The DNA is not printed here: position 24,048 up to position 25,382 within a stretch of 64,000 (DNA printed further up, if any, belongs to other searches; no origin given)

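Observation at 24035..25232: Sensor-less sigma54-type AAA+ activator with a GAFTDA loop directly upstream of the Rhs gene, plus a candidate -24/-12 promoter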

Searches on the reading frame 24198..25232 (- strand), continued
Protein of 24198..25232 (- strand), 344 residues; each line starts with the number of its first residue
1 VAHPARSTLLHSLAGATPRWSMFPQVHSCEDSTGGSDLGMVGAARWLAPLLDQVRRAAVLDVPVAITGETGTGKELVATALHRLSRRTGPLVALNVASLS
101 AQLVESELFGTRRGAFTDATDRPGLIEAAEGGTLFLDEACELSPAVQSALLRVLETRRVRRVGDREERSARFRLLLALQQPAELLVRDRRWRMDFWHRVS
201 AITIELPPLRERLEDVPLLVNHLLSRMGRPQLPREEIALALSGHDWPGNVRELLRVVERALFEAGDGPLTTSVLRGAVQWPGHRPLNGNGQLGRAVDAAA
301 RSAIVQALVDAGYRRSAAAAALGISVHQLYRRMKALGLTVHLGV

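Call 68: search_solved_structures(query=window:24198-25169:-, max_evalue=1e-20, show_alignments=2)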
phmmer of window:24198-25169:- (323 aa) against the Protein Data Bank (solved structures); distinct sequences matched with E-value up to 1e-20: 35.
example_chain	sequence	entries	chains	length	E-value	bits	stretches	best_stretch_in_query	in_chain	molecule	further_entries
4l4u_A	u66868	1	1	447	2.2e-53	185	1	27-317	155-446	Transcriptional regulator (NtrC family)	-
9qq6_C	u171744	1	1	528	3.4e-53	184.3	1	19-317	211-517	Nif-specific regulatory protein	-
7ejw_C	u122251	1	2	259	8.8e-51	176.4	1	18-240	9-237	Transcriptional regulator FleQ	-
6jdi_A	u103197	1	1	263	9.3e-51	176.3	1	18-240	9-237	Nitrogen assimilation regulatory protein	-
6j7e_A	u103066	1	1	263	9.3e-51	176.3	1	18-240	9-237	Nitrogen assimilation regulatory protein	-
5exp_A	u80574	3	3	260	1.2e-50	176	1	18-240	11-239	Transcriptional regulator FleQ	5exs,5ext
6jdl_A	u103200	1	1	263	1.3e-50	175.8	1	18-240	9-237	Nitrogen assimilation regulatory protein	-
5exx_A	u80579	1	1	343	2.1e-50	175.2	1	18-240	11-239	Transcriptional regulator FleQ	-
1ojl_A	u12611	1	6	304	2.1e-50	175.1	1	19-309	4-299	TRANSCRIPTIONAL REGULATORY PROTEIN ZRAR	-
1ny6_A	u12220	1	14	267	2.5e-50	174.9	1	27-241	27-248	transcriptional regulator (NtrC family)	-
4ly6_A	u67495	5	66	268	2.5e-50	174.9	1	27-241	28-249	Transcriptional regulator (NtrC family)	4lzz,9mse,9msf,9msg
8pb9_D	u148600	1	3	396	3.4e-50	174.5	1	18-240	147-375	Transcriptional regulator FleQ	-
1ny5_A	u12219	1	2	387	5.8e-50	173.7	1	27-241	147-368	transcriptional regulator (NtrC family)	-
8p53_C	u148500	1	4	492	6.1e-50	173.6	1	18-240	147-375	Transcriptional regulator FleQ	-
3m0e_A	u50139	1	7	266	1.7e-49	172.2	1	27-241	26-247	Transcriptional regulator (NtrC family)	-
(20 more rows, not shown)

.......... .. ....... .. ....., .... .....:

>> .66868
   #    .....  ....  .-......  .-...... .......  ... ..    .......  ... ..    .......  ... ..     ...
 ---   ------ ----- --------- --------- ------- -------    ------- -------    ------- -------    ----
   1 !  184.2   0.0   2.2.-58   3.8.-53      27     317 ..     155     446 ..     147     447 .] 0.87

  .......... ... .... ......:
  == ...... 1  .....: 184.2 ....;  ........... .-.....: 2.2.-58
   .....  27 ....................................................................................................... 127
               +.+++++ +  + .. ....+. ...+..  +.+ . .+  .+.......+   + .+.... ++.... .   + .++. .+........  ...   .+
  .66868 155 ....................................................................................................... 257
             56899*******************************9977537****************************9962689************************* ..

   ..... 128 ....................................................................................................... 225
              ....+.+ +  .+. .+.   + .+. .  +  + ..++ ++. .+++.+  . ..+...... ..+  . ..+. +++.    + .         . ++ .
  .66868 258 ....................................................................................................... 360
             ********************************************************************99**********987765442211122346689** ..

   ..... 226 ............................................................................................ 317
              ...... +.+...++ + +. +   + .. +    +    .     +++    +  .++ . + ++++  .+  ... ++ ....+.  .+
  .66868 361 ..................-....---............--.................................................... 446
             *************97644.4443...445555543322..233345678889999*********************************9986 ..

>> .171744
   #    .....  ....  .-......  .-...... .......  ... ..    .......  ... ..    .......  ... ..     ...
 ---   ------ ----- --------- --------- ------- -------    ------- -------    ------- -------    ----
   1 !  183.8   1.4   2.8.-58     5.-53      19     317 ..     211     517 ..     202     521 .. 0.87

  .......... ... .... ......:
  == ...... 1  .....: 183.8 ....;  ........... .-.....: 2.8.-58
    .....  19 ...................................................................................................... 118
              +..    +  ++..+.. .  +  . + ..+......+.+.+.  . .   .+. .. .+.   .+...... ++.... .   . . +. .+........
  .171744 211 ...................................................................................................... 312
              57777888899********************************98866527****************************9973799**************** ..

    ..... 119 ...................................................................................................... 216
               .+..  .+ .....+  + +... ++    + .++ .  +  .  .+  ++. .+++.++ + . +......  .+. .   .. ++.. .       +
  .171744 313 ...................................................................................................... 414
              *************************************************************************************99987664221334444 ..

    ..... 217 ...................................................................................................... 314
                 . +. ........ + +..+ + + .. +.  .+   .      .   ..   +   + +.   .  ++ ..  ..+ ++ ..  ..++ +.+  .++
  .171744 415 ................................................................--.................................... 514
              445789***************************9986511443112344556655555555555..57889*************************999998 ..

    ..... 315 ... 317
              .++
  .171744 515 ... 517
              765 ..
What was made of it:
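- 24198..25169 (-): Sensor-less sigma-54 enhancer-binding protein (323 aa from ATG 25169). Alternative starts are GTG 25232 and ATG 25115, the latter being the public annotation (305 aa). NtrC4 4l4u E = 2e-53 (call 68).
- On Bacterial enhancer-binding protein (sigma-54-dependent AAA+ activator): It aligns to the NtrC4 DNA-binding domain (call 68).
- Checked: The best solved relative is NtrC4 (4l4u), E = 2e-53, aligned over the whole length including the DNA-binding domain (call 68).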

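Call 78: search_protein_families(library=pfam, proteins=[L001:4747-5082:+, L001:6430-7446:+, L001:8035-8517:+, L004:3874-10059:+, L005:4374-8840:+, L004:10092-10607:+], max_evalue=0.01)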
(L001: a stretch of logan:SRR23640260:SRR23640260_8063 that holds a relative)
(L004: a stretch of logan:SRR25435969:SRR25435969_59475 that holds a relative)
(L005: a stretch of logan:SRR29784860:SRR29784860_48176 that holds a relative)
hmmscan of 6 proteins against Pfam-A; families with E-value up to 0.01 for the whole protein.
L001:4747-5082:+ (111 aa): 0 families

L001:6430-7446:+ (338 aa): 0 families

L001:8035-8517:+ (160 aa): 0 families

L004:3874-10059:+ (2061 aa): 1 family
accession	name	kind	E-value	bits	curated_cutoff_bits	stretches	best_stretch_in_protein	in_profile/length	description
PF05593.20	RHS_repeat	-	0.0087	16.9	22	0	834-865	6-36/38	RHS Repeat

L005:4374-8840:+ (1488 aa): 1 family
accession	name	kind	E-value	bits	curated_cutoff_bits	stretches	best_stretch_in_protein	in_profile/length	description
PF05593.20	RHS_repeat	-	3.6e-27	94.6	22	3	1098-1131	1-33/38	RHS Repeat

L004:10092-10607:+ (171 aa): 0 families

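Call 85: search_protein_representatives(alignment_id=A7)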
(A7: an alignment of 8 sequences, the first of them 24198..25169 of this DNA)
Query: 8 sequences, 322 profile positions. Proteins with E-value up to 0.001 (for the whole library): 214640; up to 1e-10: 159381; up to 1e-30: 88865. The best 150 are listed.
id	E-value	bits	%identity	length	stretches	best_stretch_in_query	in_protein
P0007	1.2e-155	533.9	-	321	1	1-321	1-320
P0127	6.1e-152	521.8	-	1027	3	12-314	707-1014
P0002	1.5e-148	510.7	-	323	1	1-321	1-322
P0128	3.6e-144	496.3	-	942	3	7-275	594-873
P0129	2.4e-120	418.0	-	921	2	10-318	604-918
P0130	1.2e-119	415.6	-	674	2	16-245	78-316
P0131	2.2e-119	414.8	-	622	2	15-264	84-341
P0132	1.2e-116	405.8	-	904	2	18-311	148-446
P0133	2.4e-116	404.9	-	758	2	19-252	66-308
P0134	5.5e-116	403.7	-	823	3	15-248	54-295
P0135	2.2e-113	395.1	-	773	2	11-253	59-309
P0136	3.6e-112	391.1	-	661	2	18-251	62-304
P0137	5.2e-111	387.3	-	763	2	15-247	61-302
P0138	1.5e-109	382.5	-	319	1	17-320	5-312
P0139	2.4e-109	381.8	-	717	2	16-246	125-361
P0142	1.5e-106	372.7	-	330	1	1-321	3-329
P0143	1.3e-104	366.3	-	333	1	9-320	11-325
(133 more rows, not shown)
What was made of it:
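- Tried and rejected: Profile search of 1.84 billion representatives (call 85).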

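Call 86: search_protein_families(library=pfam, proteins=[P0127, P0128, P0129, P0130, P0131, P0132, P0138, P0142, P0143], max_evalue=0.00001)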
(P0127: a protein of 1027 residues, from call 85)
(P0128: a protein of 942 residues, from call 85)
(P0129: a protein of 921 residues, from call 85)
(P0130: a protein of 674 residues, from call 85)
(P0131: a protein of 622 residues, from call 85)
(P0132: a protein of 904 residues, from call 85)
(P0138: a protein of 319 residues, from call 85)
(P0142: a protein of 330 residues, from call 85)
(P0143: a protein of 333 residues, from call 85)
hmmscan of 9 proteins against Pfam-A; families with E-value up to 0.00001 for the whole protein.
P0127 (1027 aa): 11 families
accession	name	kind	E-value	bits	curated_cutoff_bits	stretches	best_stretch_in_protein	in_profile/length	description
PF00158.32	Sigma54_activat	-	5.9e-163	537.4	20.2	3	715-880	2-167/168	Sigma-54 interaction domain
PF14532.12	Sigma54_activ_2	-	1.9e-71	239.2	25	3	431-601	1-138/138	Sigma-54 interaction domain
PF16697.10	Yop-YscD_cpl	-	5.7e-29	100.7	33.2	2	330-407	8-87/94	Inner membrane component of T3SS, cytoplasmic domain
PF00498.31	FHA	-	2.6e-25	89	20.7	2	341-404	1-67/67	FHA domain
PF25601.1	AAA_lid_14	-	1.1e-23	83.3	27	2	886-947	1-66/87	AAA+ ATPase lid domain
PF07724.20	AAA_2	-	5.9e-21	75.6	27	2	735-849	3-115/166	AAA domain (Cdc48 subfamily)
PF07728.20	AAA_5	-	2e-16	60.7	22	2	738-856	2-123/139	AAA domain (dynein-related subfamily)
PF00004.35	AAA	-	2.8e-15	57.3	21.2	1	454-589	1-129/131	ATPase family associated with various cellular activities (AAA)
PF01078.27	Mg_chelatase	-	1.1e-06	28.7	20.3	0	793-836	93-136/207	Magnesium chelatase, subunit ChlI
PF12775.13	AAA_7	-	6.3e-06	26.3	25.8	0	444-489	26-71/181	P-loop containing dynein motor region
PF13191.12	AAA_16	-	8.2e-06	26.8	32.6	0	733-828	22-118/167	AAA ATPase domain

P0128 (942 aa): 11 families
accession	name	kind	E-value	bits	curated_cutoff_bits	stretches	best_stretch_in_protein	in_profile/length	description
PF00158.32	Sigma54_activat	-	6.4e-155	511.2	20.2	3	607-773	2-167/168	Sigma-54 interaction domain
PF14532.12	Sigma54_activ_2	-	5.8e-59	198.7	25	3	607-778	1-138/138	Sigma-54 interaction domain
PF25601.1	AAA_lid_14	-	3.8e-45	152.1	27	2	779-849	1-71/87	AAA+ ATPase lid domain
PF07728.20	AAA_5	-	2.1e-17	63.9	22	0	630-749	1-123/139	AAA domain (dynein-related subfamily)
PF07724.20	AAA_2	-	1.5e-13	51.6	27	0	55-173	4-130/166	AAA domain (Cdc48 subfamily)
PF00004.35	AAA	-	1.6e-13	51.7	21.2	0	57-185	1-129/131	ATPase family associated with various cellular activities (AAA)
PF01078.27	Mg_chelatase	-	6.2e-09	36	20.3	0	686-732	93-139/207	Magnesium chelatase, subunit ChlI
PF13191.12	AAA_16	-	5.4e-08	33.9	32.6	0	32-91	2-62/167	AAA ATPase domain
PF00493.29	MCM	-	1.8e-07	30.9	23.3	0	377-479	56-151/224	MCM P-loop domain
PF01695.23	IstB_IS21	-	1.4e-06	28.5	24.1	0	609-655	72-119/238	IstB-like ATP binding protein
PF06068.19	TIP49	-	5.7e-06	26.2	23.8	0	24-90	18-86/347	TIP49 P-loop domain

P0129 (921 aa): 8 families
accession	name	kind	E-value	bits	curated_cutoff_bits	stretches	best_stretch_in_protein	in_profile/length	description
PF00158.32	Sigma54_activat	-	8.5e-125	413.2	20.2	2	613-779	1-167/168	Sigma-54 interaction domain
PF25601.1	AAA_lid_14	-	6.3e-43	144.9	27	2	120-187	1-68/87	AAA+ ATPase lid domain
PF14532.12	Sigma54_activ_2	-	2.2e-32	112.6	25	2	614-784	1-138/138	Sigma-54 interaction domain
PF07728.20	AAA_5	-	3.1e-14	53.6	22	1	636-755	1-123/139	AAA domain (dynein-related subfamily)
PF01078.27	Mg_chelatase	-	5.3e-09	36.2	20.3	0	695-754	96-157/207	Magnesium chelatase, subunit ChlI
PF00004.35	AAA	-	5.8e-08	33.7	21.2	0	637-771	1-128/131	ATPase family associated with various cellular activities (AAA)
PF07724.20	AAA_2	-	1.5e-07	32.1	27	0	637-755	6-125/166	AAA domain (Cdc48 subfamily)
PF02954.25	HTH_8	-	4e-06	26.9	22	0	871-913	2-41/42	Bacterial regulatory protein, Fis family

P0130 (674 aa): 8 families
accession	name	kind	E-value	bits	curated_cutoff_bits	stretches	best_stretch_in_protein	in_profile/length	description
PF00158.32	Sigma54_activat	-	4.6e-131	433.6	20.2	2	81-248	1-168/168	Sigma-54 interaction domain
PF14532.12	Sigma54_activ_2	-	5e-51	173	25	2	82-252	1-138/138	Sigma-54 interaction domain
PF25601.1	AAA_lid_14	-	8e-37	125.4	27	2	253-329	1-76/87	AAA+ ATPase lid domain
PF07728.20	AAA_5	-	8.9e-18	65.1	22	2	105-224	2-124/139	AAA domain (dynein-related subfamily)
PF07724.20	AAA_2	-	1.5e-15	58.1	27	1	347-500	5-164/166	AAA domain (Cdc48 subfamily)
PF00004.35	AAA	-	2e-10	41.6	21.2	0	349-481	2-127/131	ATPase family associated with various cellular activities (AAA)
PF01078.27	Mg_chelatase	-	3.7e-10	40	20.3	0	402-465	92-157/207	Magnesium chelatase, subunit ChlI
PF13191.12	AAA_16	-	1.8e-06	29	32.6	0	80-142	1-69/167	AAA ATPase domain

P0131 (622 aa): 9 families
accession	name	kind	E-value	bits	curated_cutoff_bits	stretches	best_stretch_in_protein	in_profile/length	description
PF00158.32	Sigma54_activat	-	1e-111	370.6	20.2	2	89-255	2-168/168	Sigma-54 interaction domain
PF25601.1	AAA_lid_14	-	5.6e-49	164.4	27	2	260-339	1-80/87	AAA+ ATPase lid domain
PF14532.12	Sigma54_activ_2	-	4.3e-37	127.9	25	2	89-259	1-138/138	Sigma-54 interaction domain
PF07728.20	AAA_5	-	1.6e-21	77.2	22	2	112-230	2-123/139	AAA domain (dynein-related subfamily)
PF00072.30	Response_reg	-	5e-10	40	30.2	1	1-56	53-107/111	Response regulator receiver domain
PF00004.35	AAA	-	3.5e-09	37.6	21.2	0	112-230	1-110/131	ATPase family associated with various cellular activities (AAA)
PF13191.12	AAA_16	-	5.3e-09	37.2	32.6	0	103-206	17-122/167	AAA ATPase domain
PF01078.27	Mg_chelatase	-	2.9e-06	27.3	20.3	0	167-212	93-138/207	Magnesium chelatase, subunit ChlI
PF07724.20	AAA_2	-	4.2e-06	27.3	27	0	110-220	4-112/166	AAA domain (Cdc48 subfamily)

P0132 (904 aa): 15 families
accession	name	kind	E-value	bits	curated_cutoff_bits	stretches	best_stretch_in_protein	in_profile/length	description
PF00158.32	Sigma54_activat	-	2e-126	418.5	20.2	2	607-771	4-167/168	Sigma-54 interaction domain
PF25601.1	AAA_lid_14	-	2.9e-42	142.8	27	2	777-856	1-81/87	AAA+ ATPase lid domain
PF14532.12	Sigma54_activ_2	-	7.1e-36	123.9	25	2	607-776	3-138/138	Sigma-54 interaction domain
PF18024.7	HTH_50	-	2.3e-14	53.2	27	1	404-449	2-47/50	Helix-turn-helix domain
PF07728.20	AAA_5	-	8.4e-14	52.2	22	1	628-747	2-123/139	AAA domain (dynein-related subfamily)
PF00004.35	AAA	-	4.9e-13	50.1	21.2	0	628-757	1-119/131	ATPase family associated with various cellular activities (AAA)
PF07724.20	AAA_2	-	1.5e-12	48.3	27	0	172-299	5-132/166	AAA domain (Cdc48 subfamily)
PF13191.12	AAA_16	-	3.9e-10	40.9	32.6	0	604-664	2-63/167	AAA ATPase domain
PF00493.29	MCM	-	1.1e-09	38.2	23.3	0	166-272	53-151/224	MCM P-loop domain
PF01078.27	Mg_chelatase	-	6.9e-08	32.6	20.3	0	171-272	23-136/207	Magnesium chelatase, subunit ChlI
PF13401.12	AAA_22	-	5.1e-07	30.5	27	0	627-664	7-44/130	AAA domain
PF12775.13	AAA_7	-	3.9e-06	27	25.8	0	167-206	30-69/181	P-loop containing dynein motor region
PF05729.18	NACHT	-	6.7e-06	26.5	26.7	0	172-200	2-30/167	NACHT domain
PF00989.32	PAS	-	7.1e-06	26.4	22.6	0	14-54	2-42/113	PAS fold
PF20720.3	nSTAND3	-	8e-06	26.1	27.2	0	158-196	5-43/155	Novel STAND NTPase 3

P0138 (319 aa): 5 families
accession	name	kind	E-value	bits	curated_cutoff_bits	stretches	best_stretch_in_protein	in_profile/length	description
PF00158.32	Sigma54_activat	-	1.1e-47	162.2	20.2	1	8-172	2-167/168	Sigma-54 interaction domain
PF14532.12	Sigma54_activ_2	-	6.6e-16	59.2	25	1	8-177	1-138/138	Sigma-54 interaction domain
PF25601.1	AAA_lid_14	-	8.8e-12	45.1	27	1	178-249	1-78/87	AAA+ ATPase lid domain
PF01078.27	Mg_chelatase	-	9.4e-07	28.9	20.3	0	85-148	93-158/207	Magnesium chelatase, subunit ChlI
PF02954.25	HTH_8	-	1.1e-06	28.6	22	1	268-304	3-40/42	Bacterial regulatory protein, Fis family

P0142 (330 aa): 5 families
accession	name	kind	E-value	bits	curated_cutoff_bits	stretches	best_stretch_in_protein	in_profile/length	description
PF00158.32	Sigma54_activat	-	3.3e-44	151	20.2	1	22-185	2-167/168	Sigma-54 interaction domain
PF25601.1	AAA_lid_14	-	6.8e-14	51.9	27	1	191-260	1-77/87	AAA+ ATPase lid domain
PF02954.25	HTH_8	-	2.6e-12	46.7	22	1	281-320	1-40/42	Bacterial regulatory protein, Fis family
PF14532.12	Sigma54_activ_2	-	1.5e-11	45.2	25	1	22-190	1-138/138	Sigma-54 interaction domain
PF07724.20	AAA_2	-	5.4e-06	27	27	1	46-141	7-105/166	AAA domain (Cdc48 subfamily)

P0143 (333 aa): 3 families
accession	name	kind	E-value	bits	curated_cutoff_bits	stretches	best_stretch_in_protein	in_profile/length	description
PF00158.32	Sigma54_activat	-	3.5e-46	157.4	20.2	1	21-184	1-165/168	Sigma-54 interaction domain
PF14532.12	Sigma54_activ_2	-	2.1e-11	44.7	25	1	22-191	1-138/138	Sigma-54 interaction domain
PF25601.1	AAA_lid_14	-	2.4e-11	43.7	27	1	193-262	2-77/87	AAA+ ATPase lid domain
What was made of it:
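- Tried and rejected: The top of the list is contaminated by multi-AAA+ fusion proteins whose summed scores are high (call 86).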
